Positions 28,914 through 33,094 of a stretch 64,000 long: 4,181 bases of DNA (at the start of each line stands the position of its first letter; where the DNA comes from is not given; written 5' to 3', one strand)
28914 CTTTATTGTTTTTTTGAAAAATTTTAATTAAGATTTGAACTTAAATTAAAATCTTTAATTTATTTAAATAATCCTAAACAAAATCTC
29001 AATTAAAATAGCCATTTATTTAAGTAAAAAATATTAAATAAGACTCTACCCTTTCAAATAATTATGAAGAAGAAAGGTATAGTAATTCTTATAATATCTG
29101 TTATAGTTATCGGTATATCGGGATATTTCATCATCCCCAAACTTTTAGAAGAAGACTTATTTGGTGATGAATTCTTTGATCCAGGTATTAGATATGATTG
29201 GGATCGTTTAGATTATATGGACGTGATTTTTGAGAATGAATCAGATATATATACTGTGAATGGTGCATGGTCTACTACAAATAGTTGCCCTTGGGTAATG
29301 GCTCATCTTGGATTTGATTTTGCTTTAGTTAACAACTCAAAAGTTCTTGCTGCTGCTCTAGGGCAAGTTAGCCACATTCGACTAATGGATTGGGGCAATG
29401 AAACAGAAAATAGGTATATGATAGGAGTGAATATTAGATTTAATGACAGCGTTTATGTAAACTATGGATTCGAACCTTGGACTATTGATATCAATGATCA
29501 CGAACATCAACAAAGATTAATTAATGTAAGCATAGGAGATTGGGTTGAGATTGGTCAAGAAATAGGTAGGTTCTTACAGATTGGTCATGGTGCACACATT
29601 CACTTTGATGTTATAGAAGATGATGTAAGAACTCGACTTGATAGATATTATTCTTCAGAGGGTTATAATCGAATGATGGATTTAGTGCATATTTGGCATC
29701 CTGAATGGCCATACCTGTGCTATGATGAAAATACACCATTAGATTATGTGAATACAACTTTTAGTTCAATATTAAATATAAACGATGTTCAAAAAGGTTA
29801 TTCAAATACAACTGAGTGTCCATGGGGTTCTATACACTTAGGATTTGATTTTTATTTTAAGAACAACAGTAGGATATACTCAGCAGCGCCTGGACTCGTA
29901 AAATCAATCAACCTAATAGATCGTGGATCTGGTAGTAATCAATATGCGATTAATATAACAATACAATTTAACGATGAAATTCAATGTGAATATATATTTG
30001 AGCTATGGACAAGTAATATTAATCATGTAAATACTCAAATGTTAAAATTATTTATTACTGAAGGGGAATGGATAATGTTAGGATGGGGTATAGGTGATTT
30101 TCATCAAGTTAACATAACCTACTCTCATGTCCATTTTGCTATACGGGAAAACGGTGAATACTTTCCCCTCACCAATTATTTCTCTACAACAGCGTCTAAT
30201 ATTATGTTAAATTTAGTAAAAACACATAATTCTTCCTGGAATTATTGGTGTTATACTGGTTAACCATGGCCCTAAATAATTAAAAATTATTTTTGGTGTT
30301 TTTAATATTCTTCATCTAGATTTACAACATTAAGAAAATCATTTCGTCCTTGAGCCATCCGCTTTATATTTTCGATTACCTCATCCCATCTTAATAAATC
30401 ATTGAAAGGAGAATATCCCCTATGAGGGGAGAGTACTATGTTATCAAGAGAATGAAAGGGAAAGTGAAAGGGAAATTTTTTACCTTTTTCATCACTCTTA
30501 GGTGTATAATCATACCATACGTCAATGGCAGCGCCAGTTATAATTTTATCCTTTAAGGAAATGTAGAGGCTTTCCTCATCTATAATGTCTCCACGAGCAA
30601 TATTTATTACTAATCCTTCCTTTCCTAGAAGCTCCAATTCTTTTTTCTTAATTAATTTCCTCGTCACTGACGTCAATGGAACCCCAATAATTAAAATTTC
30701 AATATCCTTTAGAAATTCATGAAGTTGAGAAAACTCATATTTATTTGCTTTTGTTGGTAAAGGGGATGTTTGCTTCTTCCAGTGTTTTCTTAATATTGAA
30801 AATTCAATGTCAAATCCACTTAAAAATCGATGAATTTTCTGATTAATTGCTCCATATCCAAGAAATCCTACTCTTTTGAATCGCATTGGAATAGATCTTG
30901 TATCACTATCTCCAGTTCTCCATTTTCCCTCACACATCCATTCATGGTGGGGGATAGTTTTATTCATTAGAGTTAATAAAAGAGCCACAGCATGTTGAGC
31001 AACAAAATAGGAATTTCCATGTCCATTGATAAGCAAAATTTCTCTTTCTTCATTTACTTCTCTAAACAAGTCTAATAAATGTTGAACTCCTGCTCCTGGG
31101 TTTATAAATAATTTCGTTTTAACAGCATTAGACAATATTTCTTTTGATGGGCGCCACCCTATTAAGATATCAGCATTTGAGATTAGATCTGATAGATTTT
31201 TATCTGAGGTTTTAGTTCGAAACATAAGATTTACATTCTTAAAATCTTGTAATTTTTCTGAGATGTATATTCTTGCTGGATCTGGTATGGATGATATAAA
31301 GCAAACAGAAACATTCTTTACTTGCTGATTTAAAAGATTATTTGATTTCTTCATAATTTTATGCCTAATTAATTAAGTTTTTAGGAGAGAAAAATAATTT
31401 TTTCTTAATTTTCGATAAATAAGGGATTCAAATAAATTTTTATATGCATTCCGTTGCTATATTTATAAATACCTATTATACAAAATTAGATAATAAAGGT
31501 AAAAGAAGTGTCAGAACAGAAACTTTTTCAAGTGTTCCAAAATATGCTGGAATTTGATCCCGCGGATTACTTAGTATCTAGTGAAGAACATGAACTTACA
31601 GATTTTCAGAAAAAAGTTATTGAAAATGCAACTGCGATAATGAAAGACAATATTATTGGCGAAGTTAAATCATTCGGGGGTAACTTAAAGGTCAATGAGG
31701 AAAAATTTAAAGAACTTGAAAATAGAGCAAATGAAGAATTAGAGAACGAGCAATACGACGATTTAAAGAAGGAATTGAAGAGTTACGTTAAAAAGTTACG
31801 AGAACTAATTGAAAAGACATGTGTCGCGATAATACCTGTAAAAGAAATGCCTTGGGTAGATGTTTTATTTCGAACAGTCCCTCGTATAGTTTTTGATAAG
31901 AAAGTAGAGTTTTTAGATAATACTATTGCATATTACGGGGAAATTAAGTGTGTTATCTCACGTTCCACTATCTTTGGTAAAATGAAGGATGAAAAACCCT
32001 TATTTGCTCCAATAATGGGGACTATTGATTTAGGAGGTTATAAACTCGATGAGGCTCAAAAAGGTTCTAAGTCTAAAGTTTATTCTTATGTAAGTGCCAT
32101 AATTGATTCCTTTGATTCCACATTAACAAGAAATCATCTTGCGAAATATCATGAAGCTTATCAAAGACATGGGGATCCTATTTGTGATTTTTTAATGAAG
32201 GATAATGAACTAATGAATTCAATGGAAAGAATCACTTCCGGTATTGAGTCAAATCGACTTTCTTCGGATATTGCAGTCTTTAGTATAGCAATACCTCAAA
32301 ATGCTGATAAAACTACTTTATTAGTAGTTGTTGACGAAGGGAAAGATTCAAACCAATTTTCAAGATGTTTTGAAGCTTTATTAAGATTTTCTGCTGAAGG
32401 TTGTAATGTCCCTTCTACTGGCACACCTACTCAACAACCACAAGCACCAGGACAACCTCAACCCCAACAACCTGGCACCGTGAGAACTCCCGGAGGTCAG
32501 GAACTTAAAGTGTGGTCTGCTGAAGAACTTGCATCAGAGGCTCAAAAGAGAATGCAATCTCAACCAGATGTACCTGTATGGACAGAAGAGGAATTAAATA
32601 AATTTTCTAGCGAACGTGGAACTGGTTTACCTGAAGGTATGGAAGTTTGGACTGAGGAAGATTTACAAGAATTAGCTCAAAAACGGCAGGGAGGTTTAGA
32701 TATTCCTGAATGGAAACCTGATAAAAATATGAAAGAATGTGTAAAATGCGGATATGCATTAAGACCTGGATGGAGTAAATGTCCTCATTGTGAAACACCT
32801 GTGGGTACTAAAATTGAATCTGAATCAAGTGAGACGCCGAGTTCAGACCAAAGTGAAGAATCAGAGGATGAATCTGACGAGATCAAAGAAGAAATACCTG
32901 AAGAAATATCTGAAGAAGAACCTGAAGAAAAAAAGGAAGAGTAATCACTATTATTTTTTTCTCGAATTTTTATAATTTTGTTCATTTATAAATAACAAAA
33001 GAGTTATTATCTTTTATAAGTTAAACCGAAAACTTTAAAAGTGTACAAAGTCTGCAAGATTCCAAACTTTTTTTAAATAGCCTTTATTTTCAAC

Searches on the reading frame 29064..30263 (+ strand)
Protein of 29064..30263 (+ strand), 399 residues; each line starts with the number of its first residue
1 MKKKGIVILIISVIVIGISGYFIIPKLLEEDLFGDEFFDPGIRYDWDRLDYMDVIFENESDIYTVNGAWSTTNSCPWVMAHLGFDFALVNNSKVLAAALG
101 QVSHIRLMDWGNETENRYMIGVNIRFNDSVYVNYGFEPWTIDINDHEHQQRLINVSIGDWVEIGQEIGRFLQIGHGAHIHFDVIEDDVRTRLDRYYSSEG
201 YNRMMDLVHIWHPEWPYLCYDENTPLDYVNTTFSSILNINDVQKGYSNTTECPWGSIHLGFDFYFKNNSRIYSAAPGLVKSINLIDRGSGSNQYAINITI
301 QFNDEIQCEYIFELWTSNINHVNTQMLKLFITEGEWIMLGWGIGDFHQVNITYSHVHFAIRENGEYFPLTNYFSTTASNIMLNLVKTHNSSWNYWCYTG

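Call 64: search_protein_families(library=pfam, proteins=[window:29064-30263:+], max_evalue=0.001)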
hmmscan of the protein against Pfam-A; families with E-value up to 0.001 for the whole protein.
window:29064-30263:+ (399 aa): 1 family
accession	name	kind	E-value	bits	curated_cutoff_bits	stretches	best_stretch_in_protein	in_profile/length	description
PF01551.29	Peptidase_M23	-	3.4e-12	46.8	28.7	1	81-187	3-91/96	Peptidase family M23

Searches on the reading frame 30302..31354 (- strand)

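Call 64: search_protein_families(library=pfam, proteins=[window:30302-31354:-], max_evalue=0.001)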
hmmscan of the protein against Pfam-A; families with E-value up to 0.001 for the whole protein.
window:30302-31354:- (350 aa): 2 families
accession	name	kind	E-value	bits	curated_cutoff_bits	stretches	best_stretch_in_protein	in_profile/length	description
PF02826.25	2-Hacid_dh_C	-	1.4e-35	122.7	25.1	1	123-313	1-178/178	D-isomer specific 2-hydroxyacid dehydrogenase, NAD binding domain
PF00389.36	2-Hacid_dh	-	0.00099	19.2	24.6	0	33-336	13-126/134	D-isomer specific 2-hydroxyacid dehydrogenase, catalytic domain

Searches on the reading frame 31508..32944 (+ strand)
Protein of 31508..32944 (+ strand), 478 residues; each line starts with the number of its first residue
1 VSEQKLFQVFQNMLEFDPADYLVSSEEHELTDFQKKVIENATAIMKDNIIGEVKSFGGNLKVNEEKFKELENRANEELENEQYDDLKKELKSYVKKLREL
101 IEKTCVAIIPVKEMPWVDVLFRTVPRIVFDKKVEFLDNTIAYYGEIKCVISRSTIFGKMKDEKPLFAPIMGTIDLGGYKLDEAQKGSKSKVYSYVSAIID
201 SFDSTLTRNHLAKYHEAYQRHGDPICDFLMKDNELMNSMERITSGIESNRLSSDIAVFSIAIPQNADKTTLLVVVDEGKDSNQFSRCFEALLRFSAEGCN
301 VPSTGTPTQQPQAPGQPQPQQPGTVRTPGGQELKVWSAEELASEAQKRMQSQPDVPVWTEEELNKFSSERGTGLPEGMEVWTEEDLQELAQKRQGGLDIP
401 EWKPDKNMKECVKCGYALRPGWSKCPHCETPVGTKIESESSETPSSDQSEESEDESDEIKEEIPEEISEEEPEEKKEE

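Call 64: search_protein_families(library=pfam, proteins=[window:31508-32944:+], max_evalue=0.001)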
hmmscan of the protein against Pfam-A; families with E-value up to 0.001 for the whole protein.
window:31508-32944:+ (478 aa): 1 family
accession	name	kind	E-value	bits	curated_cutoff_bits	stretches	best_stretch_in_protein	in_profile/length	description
PF13248.11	Zn_ribbon_3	-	8.8e-05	22.3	27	1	408-431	2-25/26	zinc-ribbon domain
